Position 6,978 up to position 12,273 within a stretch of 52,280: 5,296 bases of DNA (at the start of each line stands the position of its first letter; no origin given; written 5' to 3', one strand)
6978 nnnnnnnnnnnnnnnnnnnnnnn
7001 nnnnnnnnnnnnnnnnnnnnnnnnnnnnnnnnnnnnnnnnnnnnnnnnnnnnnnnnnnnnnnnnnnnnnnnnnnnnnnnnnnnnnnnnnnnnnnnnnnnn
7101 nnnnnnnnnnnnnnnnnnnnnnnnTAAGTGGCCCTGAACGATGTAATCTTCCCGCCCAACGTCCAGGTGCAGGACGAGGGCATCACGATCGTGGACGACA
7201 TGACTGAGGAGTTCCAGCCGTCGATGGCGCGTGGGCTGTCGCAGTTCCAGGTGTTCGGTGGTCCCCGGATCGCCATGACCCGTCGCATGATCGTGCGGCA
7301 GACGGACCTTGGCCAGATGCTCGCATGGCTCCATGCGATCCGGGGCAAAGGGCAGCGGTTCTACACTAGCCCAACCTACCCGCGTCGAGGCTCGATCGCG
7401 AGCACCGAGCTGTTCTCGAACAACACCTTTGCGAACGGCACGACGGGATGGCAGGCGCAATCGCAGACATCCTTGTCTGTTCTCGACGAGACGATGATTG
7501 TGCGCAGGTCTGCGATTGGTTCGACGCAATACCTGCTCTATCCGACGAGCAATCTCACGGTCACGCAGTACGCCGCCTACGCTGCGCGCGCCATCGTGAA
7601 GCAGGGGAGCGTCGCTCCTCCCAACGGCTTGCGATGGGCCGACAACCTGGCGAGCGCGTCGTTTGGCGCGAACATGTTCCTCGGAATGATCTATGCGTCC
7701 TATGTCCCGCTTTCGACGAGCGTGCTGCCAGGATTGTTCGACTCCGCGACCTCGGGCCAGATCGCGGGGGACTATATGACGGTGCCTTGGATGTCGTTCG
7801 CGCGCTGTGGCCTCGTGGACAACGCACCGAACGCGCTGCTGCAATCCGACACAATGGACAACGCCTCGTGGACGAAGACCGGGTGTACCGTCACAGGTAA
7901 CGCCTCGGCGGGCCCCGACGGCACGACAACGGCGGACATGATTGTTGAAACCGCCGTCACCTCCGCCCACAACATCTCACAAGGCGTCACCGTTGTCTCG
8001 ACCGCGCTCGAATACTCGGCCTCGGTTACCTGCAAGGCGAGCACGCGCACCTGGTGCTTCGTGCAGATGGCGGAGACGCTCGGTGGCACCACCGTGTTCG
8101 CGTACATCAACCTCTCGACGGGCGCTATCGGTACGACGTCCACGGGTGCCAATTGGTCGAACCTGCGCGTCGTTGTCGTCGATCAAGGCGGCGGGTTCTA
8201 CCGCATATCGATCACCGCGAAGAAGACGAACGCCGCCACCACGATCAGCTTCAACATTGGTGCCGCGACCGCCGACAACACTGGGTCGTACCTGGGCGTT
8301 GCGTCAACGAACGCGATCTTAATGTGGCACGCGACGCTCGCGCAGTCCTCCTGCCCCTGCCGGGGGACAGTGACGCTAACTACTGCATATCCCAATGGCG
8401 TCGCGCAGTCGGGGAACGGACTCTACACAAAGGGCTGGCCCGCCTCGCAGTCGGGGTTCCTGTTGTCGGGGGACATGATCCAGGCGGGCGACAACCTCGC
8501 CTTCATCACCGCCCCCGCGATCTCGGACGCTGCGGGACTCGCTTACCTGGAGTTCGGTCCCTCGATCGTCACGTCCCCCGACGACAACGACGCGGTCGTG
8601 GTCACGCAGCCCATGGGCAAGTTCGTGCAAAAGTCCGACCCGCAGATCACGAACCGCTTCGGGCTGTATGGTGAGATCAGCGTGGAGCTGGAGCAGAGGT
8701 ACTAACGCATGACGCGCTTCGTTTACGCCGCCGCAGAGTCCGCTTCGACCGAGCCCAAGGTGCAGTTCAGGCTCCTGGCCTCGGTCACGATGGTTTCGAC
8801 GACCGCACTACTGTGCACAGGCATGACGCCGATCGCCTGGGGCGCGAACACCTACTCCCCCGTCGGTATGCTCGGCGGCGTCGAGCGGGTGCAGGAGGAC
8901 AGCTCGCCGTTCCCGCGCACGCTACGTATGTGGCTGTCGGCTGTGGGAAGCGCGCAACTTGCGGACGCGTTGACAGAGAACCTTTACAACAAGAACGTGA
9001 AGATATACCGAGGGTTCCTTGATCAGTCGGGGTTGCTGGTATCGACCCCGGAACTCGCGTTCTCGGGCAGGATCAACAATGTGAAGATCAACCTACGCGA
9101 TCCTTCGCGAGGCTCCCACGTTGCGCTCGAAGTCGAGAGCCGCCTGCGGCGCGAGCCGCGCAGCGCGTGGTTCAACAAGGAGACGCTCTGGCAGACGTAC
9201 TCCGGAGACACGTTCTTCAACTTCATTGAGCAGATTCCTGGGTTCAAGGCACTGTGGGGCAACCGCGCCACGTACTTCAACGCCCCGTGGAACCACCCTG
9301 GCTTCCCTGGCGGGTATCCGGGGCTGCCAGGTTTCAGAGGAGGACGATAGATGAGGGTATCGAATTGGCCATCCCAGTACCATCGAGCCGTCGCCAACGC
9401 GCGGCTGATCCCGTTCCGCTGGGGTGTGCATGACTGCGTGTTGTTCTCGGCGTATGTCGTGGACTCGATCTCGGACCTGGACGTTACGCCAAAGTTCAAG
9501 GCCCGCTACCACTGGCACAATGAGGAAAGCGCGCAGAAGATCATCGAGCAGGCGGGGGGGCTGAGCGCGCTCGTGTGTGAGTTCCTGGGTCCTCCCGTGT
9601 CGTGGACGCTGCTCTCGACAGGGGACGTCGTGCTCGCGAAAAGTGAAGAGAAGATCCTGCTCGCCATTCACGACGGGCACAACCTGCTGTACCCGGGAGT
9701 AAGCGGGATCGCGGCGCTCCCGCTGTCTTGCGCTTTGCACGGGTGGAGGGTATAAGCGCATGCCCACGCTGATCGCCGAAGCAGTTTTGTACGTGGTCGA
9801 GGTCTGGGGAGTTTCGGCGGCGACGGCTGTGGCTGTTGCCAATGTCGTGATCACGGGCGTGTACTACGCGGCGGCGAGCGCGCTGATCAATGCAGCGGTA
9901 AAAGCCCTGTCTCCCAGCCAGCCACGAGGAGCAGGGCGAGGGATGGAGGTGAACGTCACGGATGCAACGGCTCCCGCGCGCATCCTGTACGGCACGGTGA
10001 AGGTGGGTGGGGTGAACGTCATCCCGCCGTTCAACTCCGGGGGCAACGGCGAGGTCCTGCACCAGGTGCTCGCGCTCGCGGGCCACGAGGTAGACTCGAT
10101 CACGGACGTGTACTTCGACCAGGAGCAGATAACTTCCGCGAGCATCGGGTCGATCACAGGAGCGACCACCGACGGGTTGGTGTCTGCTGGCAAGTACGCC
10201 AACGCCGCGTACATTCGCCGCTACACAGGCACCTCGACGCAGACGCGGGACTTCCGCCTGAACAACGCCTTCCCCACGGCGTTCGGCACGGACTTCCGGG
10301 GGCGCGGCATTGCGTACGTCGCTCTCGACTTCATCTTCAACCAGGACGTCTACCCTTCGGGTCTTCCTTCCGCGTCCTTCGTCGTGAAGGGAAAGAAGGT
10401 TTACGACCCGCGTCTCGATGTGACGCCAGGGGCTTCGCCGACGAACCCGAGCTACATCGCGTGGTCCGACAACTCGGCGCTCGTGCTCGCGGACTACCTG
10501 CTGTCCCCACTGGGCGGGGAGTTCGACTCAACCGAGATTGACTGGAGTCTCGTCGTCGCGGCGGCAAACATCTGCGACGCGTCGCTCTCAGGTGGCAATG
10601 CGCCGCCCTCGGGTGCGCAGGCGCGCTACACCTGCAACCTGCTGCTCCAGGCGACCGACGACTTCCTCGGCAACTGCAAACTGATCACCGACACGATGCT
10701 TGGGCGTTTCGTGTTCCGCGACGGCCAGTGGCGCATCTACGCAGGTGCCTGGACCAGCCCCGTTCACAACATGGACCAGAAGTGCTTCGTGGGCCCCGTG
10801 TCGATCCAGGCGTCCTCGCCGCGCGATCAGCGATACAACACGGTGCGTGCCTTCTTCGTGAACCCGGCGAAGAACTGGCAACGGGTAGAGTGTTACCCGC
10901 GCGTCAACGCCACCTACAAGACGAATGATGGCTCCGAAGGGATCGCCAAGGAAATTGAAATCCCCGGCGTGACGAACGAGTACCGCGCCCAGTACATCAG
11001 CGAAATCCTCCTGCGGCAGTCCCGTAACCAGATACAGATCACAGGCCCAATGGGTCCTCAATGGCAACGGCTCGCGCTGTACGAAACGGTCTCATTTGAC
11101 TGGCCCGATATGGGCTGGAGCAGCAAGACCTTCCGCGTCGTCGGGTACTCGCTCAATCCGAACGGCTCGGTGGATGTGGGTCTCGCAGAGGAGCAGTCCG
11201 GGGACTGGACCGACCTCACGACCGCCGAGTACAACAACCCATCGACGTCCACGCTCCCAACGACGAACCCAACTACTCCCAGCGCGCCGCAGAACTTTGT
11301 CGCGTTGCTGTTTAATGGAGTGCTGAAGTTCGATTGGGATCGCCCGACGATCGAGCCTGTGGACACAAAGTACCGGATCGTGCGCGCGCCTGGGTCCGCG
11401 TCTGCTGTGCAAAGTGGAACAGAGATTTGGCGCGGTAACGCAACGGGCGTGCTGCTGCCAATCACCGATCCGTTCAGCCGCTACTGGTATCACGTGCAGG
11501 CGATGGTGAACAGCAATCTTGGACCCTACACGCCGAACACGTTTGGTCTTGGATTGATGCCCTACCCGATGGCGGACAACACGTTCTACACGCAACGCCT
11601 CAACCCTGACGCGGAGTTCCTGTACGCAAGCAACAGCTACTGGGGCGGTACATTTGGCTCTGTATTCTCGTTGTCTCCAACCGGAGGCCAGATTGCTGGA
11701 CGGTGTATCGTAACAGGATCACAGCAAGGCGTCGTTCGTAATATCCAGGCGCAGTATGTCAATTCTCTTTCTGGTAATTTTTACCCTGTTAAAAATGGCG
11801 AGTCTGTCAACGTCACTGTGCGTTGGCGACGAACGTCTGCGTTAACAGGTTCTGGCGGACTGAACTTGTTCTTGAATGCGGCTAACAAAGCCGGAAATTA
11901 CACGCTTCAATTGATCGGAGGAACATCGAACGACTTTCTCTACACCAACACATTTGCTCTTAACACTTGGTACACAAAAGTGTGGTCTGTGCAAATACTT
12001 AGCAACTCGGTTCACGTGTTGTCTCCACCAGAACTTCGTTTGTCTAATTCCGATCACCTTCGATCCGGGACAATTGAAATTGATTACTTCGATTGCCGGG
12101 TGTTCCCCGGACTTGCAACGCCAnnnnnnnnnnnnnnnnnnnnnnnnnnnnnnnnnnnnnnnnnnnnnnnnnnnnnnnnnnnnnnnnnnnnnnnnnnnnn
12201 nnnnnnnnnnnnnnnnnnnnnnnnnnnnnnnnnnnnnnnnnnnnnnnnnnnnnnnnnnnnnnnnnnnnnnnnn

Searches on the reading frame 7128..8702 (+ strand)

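Call 94: search_protein_families(library=phrogs, proteins=[window:7128-8702:+], max_evalue=0.001)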
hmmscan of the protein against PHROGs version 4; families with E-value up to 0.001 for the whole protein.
window:7128-8702:+ (525 aa): 2 families
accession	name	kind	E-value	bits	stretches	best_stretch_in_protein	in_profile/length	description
phrog_1302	-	tail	1.8e-13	51.5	1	424-523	96-198/201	distal tail protein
phrog_34853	-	unknown function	3.4e-08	33.5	1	234-409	77-246/555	-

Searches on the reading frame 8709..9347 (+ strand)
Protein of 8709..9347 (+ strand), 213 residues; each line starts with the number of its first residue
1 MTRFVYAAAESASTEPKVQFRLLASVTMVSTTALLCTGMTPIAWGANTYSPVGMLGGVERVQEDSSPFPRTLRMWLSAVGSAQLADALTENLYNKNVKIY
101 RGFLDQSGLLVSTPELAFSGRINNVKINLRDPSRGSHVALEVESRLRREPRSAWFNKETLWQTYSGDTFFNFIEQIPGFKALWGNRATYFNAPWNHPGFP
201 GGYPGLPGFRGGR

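Call 94: search_protein_families(library=phrogs, proteins=[window:8709-9347:+], max_evalue=0.001)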
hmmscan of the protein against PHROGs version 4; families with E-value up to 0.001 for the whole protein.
window:8709-9347:+ (213 aa): 1 family
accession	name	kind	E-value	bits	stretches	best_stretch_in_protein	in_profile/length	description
phrog_2048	-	tail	5e-25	89.3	1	14-185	187-360/390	tail protein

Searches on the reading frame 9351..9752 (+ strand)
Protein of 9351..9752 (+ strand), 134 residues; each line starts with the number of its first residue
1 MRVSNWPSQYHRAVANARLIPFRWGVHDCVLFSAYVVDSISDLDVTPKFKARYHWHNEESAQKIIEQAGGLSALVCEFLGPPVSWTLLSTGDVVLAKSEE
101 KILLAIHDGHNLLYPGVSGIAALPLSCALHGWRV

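Call 94: search_protein_families(library=phrogs, proteins=[window:9351-9752:+], max_evalue=0.001)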
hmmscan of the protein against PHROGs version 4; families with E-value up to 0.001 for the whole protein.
window:9351-9752:+ (134 aa): 1 family
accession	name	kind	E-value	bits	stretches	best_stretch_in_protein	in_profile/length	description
phrog_2134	-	unknown function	2.9e-18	67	1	1-134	1-134/135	-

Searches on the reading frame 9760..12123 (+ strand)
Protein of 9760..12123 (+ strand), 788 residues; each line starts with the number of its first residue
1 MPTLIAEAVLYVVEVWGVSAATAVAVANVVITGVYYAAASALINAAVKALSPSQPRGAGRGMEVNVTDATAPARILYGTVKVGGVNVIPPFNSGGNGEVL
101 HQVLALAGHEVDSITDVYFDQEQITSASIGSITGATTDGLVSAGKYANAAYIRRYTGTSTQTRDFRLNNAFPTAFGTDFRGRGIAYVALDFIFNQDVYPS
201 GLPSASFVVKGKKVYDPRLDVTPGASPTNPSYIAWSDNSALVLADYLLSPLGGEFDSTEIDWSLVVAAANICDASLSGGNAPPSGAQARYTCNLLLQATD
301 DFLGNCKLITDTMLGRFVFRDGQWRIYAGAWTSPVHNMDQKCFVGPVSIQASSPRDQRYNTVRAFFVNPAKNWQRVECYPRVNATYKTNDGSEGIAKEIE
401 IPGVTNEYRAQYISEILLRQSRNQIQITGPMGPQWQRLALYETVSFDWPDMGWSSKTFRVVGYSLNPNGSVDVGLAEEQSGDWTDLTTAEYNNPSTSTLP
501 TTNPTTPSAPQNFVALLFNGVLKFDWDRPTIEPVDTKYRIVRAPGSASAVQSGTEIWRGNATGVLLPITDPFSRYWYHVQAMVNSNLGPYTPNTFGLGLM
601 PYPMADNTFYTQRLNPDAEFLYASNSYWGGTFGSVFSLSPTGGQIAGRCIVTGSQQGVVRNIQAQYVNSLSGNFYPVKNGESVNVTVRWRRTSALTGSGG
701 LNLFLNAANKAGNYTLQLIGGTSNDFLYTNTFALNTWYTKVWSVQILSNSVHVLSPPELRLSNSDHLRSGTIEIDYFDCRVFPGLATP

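Call 16: search_protein_families(library=phrogs, proteins=[window:9760-12123:+], max_evalue=0.001)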
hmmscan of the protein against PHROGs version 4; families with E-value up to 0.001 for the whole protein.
window:9760-12123:+ (788 aa): 3 families
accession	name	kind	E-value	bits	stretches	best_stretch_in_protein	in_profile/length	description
phrog_5616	-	tail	3.1e-74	251.7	1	5-515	14-529/873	tail fiber protein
phrog_31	-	tail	2.2e-36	126.1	2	177-464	468-757/1565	central tail fiber J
phrog_37728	-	unknown function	5.6e-24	84.4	1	49-529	21-497/1894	-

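Call 69: search_dna_similar(query=window:9760-12123:+, collection=phages, mode=protein, max_rows=25)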
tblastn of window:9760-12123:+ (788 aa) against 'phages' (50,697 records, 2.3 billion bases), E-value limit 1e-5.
Records with a match: 741; places in all: 741; records where one place covers at least 80% of the query: 0.
Best place of each record, by identity: <60% 741.
By first word of the organism name: Vibrio 460; Escherichia 140; Campylobacter 18; Rhizobium 15; Pseudomonas 14; Acinetobacter 9; Roseobacter 8; Klebsiella 8; Enterobacteria 8; Serratia 8; and 23 more.
By host as written in the record: - 402; Escherichia coli 53; Vibrio harveyi BAA-1116 36; Escherichia coli K-12 20; Escherichia coli K-12 MG1655 19; Vibrio crassostreae 19; Campylobacter jejuni 16; Serratia marcescens 7; and 105 more.
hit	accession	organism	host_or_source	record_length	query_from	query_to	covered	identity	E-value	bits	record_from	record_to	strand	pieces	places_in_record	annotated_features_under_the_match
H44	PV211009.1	Roseobacter phage CRP-701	Roseobacter sp. FZCC1911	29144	59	489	55%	32.9%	3e-50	197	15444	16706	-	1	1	tail protein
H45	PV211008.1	Roseobacter phage CRP-406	Roseobacter sp. FZCC0037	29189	59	491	55%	31.8%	3e-50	197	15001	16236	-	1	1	tail protein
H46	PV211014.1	Roseobacter phage CRP-831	Roseobacter sp. FZCC0196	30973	58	489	55%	31.5%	3e-50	197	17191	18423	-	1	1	tail protein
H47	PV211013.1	Roseobacter phage CRP-823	Roseobacter sp. FZCC0197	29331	58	489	55%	31.3%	5e-49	194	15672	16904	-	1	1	tail protein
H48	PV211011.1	Roseobacter phage CRP-821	Roseobacter sp. FZCC0197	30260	50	489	56%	29.8%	1e-45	183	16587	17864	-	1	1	tail protein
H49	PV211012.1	Roseobacter phage CRP-822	Roseobacter sp. FZCC0197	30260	50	489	56%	29.8%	1e-45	183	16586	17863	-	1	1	tail protein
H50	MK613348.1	Roseobacter phage CRP-6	Rhodobacteraceae bacterium FZCC0042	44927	50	468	53%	31.0%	4e-44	179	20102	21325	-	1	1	putative tail fiber protein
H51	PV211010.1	Roseobacter phage CRP-811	Roseobacter sp. FZCC0198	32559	60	489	55%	29.3%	6e-46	184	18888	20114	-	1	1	tail protein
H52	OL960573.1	Escherichia phage vB_EcoS_SA126VB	Escherichia coli O108:H2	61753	59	485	54%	28.1%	9e-35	149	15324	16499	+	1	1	tail fiber protein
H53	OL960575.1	Escherichia phage vB_EcoS_SA80RD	Escherichia coli O17:H18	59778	59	485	54%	28.1%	1e-34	149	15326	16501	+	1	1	tail fiber protein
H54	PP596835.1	Escherichia phage Dru_SM1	Escherichia coli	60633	59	485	54%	27.9%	4e-34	147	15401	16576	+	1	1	central tail fiber J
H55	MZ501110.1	Escherichia phage VogelGryff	Escherichia coli K-12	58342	59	485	54%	27.9%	4e-34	147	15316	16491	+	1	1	J-like tail tip protein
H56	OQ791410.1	Escherichia phage phiG7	Escherichia coli GAM+7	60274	59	485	54%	27.9%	4e-34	147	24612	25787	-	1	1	tail fiber protein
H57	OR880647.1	Escherichia phage ECP2304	Escherichia coli MQ1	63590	59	485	54%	27.9%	4e-34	147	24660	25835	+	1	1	tail fiber protein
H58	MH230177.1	Aeromonas phage SD04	Aeromonas schubertii GC1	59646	59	485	54%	27.9%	4e-34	147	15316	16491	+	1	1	tail fiber protein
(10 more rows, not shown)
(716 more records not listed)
